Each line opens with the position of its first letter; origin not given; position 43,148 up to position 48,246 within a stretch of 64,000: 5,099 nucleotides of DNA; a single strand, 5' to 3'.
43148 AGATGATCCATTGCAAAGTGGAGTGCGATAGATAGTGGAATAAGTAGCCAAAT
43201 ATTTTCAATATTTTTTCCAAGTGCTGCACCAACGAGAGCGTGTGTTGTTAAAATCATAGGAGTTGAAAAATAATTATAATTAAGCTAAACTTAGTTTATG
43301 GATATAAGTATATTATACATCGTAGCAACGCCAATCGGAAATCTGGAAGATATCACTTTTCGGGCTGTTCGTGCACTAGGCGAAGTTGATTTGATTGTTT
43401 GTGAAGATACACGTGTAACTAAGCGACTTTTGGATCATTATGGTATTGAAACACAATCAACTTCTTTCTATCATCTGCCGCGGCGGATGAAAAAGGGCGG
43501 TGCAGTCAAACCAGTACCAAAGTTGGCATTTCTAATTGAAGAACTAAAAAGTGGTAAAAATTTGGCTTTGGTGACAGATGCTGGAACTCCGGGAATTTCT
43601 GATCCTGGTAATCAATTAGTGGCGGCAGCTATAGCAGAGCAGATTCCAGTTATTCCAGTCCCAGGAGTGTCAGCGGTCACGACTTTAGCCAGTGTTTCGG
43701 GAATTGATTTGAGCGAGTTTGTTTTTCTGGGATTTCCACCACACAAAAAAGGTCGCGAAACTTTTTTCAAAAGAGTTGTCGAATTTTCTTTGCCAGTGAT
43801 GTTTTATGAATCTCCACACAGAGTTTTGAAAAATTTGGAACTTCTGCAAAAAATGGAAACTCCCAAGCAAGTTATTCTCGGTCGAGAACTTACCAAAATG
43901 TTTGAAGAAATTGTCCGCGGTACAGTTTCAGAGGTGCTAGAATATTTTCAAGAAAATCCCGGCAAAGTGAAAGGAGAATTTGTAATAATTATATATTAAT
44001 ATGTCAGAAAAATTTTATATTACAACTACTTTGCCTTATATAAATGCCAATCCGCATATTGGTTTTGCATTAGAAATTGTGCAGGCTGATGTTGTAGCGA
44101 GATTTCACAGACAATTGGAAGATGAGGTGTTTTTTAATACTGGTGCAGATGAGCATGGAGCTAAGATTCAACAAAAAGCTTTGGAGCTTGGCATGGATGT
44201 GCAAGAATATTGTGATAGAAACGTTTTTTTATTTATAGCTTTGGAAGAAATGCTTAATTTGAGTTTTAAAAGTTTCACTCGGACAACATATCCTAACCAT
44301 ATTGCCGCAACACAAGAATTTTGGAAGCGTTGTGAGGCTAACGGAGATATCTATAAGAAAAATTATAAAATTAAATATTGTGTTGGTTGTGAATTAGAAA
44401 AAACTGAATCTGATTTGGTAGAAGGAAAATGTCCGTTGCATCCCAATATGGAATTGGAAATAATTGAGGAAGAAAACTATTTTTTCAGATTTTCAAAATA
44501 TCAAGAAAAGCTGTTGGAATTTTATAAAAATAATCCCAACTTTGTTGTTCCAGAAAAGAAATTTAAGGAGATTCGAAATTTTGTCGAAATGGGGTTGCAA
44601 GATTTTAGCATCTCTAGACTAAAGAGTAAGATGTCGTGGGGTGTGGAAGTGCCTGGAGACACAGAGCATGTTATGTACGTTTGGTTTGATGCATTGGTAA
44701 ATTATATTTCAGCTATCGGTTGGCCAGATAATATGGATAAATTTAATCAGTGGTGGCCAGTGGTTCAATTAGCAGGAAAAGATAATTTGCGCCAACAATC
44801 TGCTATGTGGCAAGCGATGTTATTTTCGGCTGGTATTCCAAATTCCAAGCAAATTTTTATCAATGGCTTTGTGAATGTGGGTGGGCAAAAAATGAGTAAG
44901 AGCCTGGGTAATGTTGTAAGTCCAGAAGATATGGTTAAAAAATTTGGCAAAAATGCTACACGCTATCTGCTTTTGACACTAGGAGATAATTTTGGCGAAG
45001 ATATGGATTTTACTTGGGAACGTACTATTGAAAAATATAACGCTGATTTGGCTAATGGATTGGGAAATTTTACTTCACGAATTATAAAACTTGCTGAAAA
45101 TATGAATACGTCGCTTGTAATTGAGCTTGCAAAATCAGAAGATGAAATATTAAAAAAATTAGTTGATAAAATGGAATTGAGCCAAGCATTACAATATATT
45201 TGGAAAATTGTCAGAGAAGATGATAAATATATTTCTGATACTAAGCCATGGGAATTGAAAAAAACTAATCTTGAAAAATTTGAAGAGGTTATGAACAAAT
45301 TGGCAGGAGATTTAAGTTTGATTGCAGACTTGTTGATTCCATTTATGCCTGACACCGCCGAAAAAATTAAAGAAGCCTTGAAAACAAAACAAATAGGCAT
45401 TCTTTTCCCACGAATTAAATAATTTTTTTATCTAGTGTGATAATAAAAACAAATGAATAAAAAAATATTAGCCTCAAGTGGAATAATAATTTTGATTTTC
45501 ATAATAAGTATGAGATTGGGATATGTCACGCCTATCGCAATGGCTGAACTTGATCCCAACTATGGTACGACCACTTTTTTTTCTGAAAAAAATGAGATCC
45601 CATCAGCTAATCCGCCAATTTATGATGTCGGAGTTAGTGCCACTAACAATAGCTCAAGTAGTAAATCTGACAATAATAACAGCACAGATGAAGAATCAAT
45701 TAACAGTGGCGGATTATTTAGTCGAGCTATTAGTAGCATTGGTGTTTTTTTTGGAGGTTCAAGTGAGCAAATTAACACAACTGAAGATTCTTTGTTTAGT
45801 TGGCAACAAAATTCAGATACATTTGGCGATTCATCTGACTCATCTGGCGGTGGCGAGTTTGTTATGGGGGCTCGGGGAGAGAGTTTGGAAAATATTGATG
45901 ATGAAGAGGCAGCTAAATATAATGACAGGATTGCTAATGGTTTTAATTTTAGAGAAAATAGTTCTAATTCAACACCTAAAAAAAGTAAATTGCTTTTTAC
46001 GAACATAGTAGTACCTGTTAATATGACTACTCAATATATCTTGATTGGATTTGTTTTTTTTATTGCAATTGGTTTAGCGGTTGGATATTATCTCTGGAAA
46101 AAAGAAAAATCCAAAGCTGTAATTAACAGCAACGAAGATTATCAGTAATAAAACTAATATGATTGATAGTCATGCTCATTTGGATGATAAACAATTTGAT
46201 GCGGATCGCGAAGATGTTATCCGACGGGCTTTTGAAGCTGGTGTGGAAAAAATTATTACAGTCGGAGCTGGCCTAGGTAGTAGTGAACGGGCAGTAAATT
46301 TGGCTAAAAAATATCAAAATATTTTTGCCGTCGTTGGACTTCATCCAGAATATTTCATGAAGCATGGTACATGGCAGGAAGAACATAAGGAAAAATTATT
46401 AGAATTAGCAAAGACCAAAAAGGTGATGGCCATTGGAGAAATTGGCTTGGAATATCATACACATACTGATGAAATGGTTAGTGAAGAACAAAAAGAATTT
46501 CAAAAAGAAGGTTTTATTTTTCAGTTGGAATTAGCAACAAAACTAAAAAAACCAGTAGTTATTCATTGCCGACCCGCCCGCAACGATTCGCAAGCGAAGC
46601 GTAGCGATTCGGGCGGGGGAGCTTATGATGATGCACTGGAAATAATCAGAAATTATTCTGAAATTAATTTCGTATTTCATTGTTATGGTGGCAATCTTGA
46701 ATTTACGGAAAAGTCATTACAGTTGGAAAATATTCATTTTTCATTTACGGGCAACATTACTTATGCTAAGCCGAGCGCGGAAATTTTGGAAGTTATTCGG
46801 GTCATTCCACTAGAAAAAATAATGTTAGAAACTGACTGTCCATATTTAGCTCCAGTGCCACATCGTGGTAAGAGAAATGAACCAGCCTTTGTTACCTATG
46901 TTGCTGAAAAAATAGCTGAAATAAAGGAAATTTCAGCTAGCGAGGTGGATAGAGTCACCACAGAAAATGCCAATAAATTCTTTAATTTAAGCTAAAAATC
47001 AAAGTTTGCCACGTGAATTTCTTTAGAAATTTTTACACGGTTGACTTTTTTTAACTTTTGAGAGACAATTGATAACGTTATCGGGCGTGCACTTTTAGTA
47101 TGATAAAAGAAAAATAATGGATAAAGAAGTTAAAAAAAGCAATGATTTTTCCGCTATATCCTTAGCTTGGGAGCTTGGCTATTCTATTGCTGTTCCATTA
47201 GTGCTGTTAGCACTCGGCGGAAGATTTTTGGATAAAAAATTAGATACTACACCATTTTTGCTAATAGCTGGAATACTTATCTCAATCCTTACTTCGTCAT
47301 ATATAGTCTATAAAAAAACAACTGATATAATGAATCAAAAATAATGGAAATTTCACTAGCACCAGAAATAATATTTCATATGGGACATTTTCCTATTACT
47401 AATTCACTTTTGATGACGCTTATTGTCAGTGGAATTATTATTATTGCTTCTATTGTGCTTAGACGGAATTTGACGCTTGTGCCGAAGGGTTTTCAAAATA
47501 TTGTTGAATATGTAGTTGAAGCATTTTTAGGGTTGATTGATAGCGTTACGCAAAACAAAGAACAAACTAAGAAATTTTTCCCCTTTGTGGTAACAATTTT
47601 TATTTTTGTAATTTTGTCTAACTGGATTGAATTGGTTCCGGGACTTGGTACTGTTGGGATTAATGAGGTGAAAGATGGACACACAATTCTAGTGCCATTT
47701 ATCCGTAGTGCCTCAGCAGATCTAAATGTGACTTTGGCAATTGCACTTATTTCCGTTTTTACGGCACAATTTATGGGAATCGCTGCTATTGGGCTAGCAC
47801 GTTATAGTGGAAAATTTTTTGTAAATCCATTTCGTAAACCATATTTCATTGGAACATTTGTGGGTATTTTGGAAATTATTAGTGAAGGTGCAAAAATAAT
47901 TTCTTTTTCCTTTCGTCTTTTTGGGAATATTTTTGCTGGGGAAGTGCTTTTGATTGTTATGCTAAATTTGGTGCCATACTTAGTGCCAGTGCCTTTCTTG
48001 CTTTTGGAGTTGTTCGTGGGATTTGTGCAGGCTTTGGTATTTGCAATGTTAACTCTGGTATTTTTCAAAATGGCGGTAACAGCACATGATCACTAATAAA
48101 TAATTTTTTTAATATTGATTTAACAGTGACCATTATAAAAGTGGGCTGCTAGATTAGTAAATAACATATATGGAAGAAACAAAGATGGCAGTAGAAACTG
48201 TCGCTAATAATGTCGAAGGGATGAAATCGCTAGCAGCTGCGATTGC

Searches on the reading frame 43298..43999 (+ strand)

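Call 53: search_protein_families(library=pfam, proteins=[window:43298-43999:+], max_evalue=0.0001)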
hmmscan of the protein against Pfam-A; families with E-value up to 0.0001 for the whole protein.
window:43298-43999:+ (233 aa): 1 family
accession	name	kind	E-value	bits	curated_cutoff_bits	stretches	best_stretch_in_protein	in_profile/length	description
PF00590.25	TP_methylase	-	2.3e-34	119.6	27.8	1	6-213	2-211/212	Tetrapyrrole (Corrin/Porphyrin) Methylases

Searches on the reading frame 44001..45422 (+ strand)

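Call 53: search_protein_families(library=pfam, proteins=[window:44001-45422:+], max_evalue=0.0001)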
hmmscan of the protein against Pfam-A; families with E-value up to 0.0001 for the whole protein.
window:44001-45422:+ (473 aa): 4 families
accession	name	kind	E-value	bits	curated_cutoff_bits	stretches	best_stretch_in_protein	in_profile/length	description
PF09334.17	tRNA-synt_1g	-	8.4e-94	314.9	20.1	2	154-361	178-390/391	tRNA synthetases class I (M)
PF00133.28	tRNA-synt_1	-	1.3e-29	103.6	22.7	2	222-328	296-405/414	tRNA synthetases class I (I, L, M and V)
PF01406.26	tRNA-synt_1e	-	8.5e-14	52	27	1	283-338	239-292/301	tRNA synthetases class I (C) catalytic domain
PF19303.5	Anticodon_3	-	1.2e-06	28.9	23.5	1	371-464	13-105/152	Anticodon binding domain of methionyl tRNA ligase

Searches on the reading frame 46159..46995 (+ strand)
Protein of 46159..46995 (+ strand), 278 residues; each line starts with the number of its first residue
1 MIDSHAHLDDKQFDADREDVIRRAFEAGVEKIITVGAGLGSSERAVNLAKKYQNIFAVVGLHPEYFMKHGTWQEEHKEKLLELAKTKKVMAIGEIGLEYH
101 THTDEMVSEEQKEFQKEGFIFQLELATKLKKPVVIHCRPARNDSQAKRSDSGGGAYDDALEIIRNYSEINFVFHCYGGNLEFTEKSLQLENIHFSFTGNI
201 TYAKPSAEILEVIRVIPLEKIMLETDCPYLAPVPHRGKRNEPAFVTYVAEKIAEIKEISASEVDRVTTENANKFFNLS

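Call 53: search_protein_families(library=pfam, proteins=[window:46159-46995:+], max_evalue=0.0001)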
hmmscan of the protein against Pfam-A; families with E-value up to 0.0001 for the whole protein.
window:46159-46995:+ (278 aa): 1 family
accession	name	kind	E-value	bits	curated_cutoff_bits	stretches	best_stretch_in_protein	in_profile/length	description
PF01026.27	TatD_DNase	-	4.3e-80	269.2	27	1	2-276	1-253/253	TatD related DNase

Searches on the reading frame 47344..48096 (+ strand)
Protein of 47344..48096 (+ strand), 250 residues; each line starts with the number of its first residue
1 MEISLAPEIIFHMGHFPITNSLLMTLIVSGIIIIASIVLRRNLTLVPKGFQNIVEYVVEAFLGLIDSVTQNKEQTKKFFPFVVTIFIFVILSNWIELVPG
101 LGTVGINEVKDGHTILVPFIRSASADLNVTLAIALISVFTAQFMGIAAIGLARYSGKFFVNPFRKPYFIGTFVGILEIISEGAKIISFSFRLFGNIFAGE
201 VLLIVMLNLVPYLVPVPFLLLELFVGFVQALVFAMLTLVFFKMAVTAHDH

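Call 53: search_protein_families(library=pfam, proteins=[window:47344-48096:+], max_evalue=0.0001)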
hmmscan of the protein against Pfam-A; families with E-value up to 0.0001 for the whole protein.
window:47344-48096:+ (250 aa): 1 family
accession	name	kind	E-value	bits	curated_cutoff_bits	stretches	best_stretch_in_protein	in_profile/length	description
PF00119.25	ATP-synt_A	-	5.5e-44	151.1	33.9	1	23-241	2-216/217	ATP synthase A chain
